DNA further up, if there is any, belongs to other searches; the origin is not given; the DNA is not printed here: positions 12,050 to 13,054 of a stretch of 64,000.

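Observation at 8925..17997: Four-gene SNF2 helicase / DUF4391-like / Type III Mod / Type III Res operon: candidate uncharacterised composite defence system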

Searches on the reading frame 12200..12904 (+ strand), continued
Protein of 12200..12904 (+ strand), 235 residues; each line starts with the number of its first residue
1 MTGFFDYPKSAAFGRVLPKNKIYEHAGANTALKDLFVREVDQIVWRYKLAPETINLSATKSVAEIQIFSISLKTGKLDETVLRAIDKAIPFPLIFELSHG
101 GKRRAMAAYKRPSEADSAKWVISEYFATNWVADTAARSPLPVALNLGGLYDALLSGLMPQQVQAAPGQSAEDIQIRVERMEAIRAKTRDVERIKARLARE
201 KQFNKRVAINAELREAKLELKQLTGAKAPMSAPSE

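Call 79: predict_structure(alignment_id=A4)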
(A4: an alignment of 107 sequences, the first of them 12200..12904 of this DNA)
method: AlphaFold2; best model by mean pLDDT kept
length: 235 residues; sequences in the alignment: 107
mean_pLDDT: 94.3   pTM: 0.87
mean pLDDT of the five models: 94.3, 94.1, 94.2, 94.0, 93.9
residues with pLDDT >= 90: 210; 70-90: 12; 50-70: 13; < 50: 0
segments of 3 or more residues with pLDDT < 50: none
pLDDT, mean of each block of 10 residues (from residue 1): 93 98 97 98 98 98 98 98 98 98 98 96 97 97 97 94 75 92 96 98 98 97 74 64
secondary structure, 60 per line:
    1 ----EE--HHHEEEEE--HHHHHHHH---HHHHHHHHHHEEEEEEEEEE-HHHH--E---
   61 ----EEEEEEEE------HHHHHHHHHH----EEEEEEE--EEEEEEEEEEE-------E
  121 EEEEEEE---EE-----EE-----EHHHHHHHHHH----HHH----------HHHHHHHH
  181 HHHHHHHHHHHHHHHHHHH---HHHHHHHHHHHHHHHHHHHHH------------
elements in order: E12-16 H19-26 H30-39 E40-49 H51-54 E65-72 H79-88 E93-99 E102-112 E120-127 H146-155 H173-199 H203-223

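Call 81: fold_search(model_id=the predicted structure, library=pdb)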
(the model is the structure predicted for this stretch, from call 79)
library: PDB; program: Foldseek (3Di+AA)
matches with E <= 10: 569; with E <= 0.001: 0
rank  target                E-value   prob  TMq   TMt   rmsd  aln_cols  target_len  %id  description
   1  3bio_B                4.0e-02  0.57  0.21  0.17  13.9       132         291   13  Crystal structure of oxidoreductase (Gfo/Idh/MocA family member) from Porphyromonas gingivalis W83 (released 2007-12-25)
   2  3bio_A                5.7e-02  0.41  0.20  0.17  14.7       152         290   14  Crystal structure of oxidoreductase (Gfo/Idh/MocA family member) from Porphyromonas gingivalis W83 (released 2007-12-25)
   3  5gz1_B                6.4e-02  0.23  0.19  0.15  16.2       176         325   13  Structure of substrate/cofactor-free D-amino acid dehydrogenase (released 2017-04-12)
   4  5gz1_A                8.6e-02  0.33  0.21  0.16  15.8       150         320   12  Structure of substrate/cofactor-free D-amino acid dehydrogenase (released 2017-04-12)
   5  3wyb_A                1.3e-01  0.23  0.20  0.15  15.9       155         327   12  Structure of a meso-diaminopimelate dehydrogenase (released 2015-05-06)
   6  8rl2_CJ               1.3e-01  0.08  0.14  0.12  17.5       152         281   13  Human pre-60S - State 5 (released 2025-01-15)
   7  5o9e_A                1.8e-01  0.10  0.14  0.16  11.0       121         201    9  Crystal structure of the Imp4-Mpp10 complex from Chaetomium thermophilum (released 2017-08-30)
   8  5cw3_A                2.1e-01  0.18  0.20  0.19  17.8       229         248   10  Structure of CfBRCC36-CfKIAA0157 complex (Zn Edge) (released 2015-09-16)
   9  9qiw_CJ               2.2e-01  0.07  0.15  0.14  18.1       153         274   10  Human pre-60S - State 3 (released 2025-04-30)
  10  8ir3_T                2.2e-01  0.04  0.13  0.12  18.1       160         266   11  human nuclear pre-60S ribosomal particle - State B' (released 2023-08-09)
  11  8eth_x                2.4e-01  0.06  0.13  0.11  15.0       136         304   10  Ytm1 associated 60S nascent ribosome State 1B (released 2022-11-30)
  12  2zvf_F                2.7e-01  0.18  0.15  0.20   9.2        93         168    9  Crystal structure of Archaeoglobus fulgidus alanyl-tRNA synthetase C-terminal dimerization domain (released 2009-06-30)
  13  5cw4_C                2.8e-01  0.25  0.20  0.20  12.2       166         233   11  Structure of CfBRCC36-CfKIAA0157 complex (Selenium Edge) (released 2015-09-16)
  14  3jcf_A                3.0e-01  0.16  0.19  0.14  17.7       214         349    6  Cryo-EM structure of the magnesium channel CorA in the closed symmetric magnesium-bound state (released 2016-02-17)
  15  7vka_B                3.6e-01  0.13  0.17  0.09   8.7       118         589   11  Crystal Structure of GH3.6 in complex with an inhibitor (released 2022-08-31)
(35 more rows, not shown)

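Call 84: fold_search(model_id=the predicted structure, library=viral)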
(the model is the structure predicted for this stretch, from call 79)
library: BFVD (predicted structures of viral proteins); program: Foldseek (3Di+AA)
matches with E <= 10: 526; with E <= 0.001: 0
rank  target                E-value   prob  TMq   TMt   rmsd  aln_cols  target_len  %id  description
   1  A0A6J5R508            2.0e-02  0.16  0.15  0.16  20.1       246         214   11  Essential recombination function protein [uncultured Caudovirales phage]
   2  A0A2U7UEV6            6.7e-02  0.28  0.21  0.11  14.3       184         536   11  DUF5898 domain-containing protein [Pandoravirus macleodensis]
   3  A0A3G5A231            1.3e-01  0.44  0.16  0.10   4.8        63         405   11  Disease resistance R13L4/SHOC-2-like LRR domain-containing protein [Harvfovirus sp.]
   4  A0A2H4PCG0            1.5e-01  0.33  0.19  0.25  11.6       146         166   12  (no name in the UniProt tables at hand)
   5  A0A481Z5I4            1.6e-01  0.33  0.19  0.07  22.4       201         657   10  Late transcription factor 3-like protein [Pithovirus LCPAC201]
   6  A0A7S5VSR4            1.7e-01  0.87  0.21  0.08  10.3       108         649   20  (no name in the UniProt tables at hand)
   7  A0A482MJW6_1          1.9e-01  0.47  0.23  0.07  16.9       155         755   14  Uncharacterized protein [Nodularia phage vB_NspS-kac68v162]
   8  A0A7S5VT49            2.3e-01  0.10  0.17  0.08  17.9       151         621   10  (no name in the UniProt tables at hand)
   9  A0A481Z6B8            2.3e-01  0.06  0.15  0.08  22.7       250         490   12  Uncharacterized protein [Pithovirus LCPAC302]
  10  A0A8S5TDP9            2.5e-01  0.18  0.13  0.21   9.8        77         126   12  Uncharacterized protein [Myoviridae sp. ct3pM2]
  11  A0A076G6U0            3.0e-01  0.18  0.17  0.14   8.0        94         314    7  Exopolyphosphatase [Bacillus phage Bobb]
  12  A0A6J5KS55            3.2e-01  0.54  0.24  0.27  11.8       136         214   10  Uncharacterized protein [uncultured Caudovirales phage]
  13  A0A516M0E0            3.2e-01  0.33  0.18  0.22   5.4        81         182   12  (no name in the UniProt tables at hand)
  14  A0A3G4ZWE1            3.2e-01  0.06  0.11  0.12  21.4       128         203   11  Uncharacterized protein [Faunusvirus sp.]
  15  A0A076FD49            3.6e-01  0.06  0.13  0.15  14.3       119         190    9  Uncharacterized protein [Penaeus monodon nudivirus]
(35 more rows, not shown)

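Call 93: search_protein_families(library=pfam, proteins=[L018:5369-6712:+, L004:3060-5747:-, L004:1-3057:-, L021:15805-17124:+, L060:17402-19465:+, L029:5396-6313:-, L025:3948-5261:+, L023:4216-5805:+, L007:238-2037:+, L017:1667-3928:-], max_evalue=0.001)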
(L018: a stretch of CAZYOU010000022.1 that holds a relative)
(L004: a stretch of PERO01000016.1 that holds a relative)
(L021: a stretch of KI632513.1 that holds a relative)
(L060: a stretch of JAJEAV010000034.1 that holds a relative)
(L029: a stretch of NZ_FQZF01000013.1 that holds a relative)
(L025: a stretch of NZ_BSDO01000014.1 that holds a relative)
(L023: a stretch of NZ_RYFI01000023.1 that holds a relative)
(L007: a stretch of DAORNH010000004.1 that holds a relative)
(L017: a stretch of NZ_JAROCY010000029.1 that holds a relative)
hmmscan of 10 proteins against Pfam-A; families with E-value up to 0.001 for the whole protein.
L018:5369-6712:+ (448 aa): 2 families
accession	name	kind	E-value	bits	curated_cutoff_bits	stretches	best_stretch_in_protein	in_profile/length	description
PF13635.12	DUF4143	-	4.6e-44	150.4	28.1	1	238-397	2-160/160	Domain of unknown function (DUF4143)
PF13173.12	AAA_14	-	1e-23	84.2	27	1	59-175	2-128/129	AAA domain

L004:3060-5747:- (896 aa): 1 family
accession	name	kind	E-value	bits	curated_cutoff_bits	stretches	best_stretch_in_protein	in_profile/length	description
PF12705.13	PDDEXK_1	-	2.5e-19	70.7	22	1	594-816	3-190/247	PD-(D/E)XK nuclease superfamily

L004:1-3057:- (1019 aa): 4 families
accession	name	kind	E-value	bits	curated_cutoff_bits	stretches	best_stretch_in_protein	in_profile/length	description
PF00580.27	UvrD-helicase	-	1e-51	176.7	23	1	16-458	7-270/271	UvrD/REP helicase N-terminal domain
PF13361.12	UvrD_C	-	3.2e-21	76.6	25.6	2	469-647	3-149/350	UvrD-like helicase C-terminal domain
PF13245.12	AAA_19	-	6.5e-13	49.5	25.1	1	19-444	8-134/134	AAA domain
PF13538.12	UvrD_C_2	-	6.4e-07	29.6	27.4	0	837-858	30-51/52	UvrD-like helicase C-terminal domain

L021:15805-17124:+ (440 aa): 1 family
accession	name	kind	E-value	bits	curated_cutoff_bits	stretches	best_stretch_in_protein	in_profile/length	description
PF13289.12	SIR2_2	-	2.5e-08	34.6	24.5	1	206-354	3-107/141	SIR2-like domain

L060:17402-19465:+ (688 aa): 2 families
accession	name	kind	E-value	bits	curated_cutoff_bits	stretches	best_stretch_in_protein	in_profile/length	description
PF01935.23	DUF87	-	6.3e-23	82.5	23.2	1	154-301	1-140/220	Helicase HerA, central domain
PF01580.24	FtsK_SpoIIIE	-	0.00095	19.1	24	0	142-197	8-60/221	FtsK/SpoIIIE family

L029:5396-6313:- (306 aa): 0 families

L025:3948-5261:+ (438 aa): 2 families
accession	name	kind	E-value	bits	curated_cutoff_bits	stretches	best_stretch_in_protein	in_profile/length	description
PF13356.12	Arm-DNA-bind_3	-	8.1e-18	64.8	27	1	4-97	1-83/83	Arm DNA-binding domain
PF00589.27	Phage_integrase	-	6.1e-11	42.8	27.1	1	231-393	2-170/172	Phage integrase family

L023:4216-5805:+ (530 aa): 0 families

L007:238-2037:+ (600 aa): 0 families

L017:1667-3928:- (754 aa): 1 family
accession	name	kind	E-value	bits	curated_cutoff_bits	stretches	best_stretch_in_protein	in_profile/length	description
PF02195.25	ParB_N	-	1.1e-06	29.1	26.3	1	55-158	5-94/95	ParB N-terminal domain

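Call 101: search_protein_families(library=pfam, proteins=[L089:6900-7454:+, L085:8902-9870:+], max_evalue=0.01)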
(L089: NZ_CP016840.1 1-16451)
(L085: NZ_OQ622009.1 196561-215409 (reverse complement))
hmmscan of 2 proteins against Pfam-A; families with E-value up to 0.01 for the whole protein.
L089:6900-7454:+ (185 aa): 1 family
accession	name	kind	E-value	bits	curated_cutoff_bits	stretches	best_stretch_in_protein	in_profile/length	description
PF14335.11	DUF4391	-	3.2e-09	37.5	29.9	1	5-87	13-102/232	Domain of unknown function (DUF4391)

L085:8902-9870:+ (323 aa): 1 family
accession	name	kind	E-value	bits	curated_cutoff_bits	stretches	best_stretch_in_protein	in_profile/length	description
PF14335.11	DUF4391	-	8.1e-50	170.3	29.9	2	31-233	1-181/232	Domain of unknown function (DUF4391)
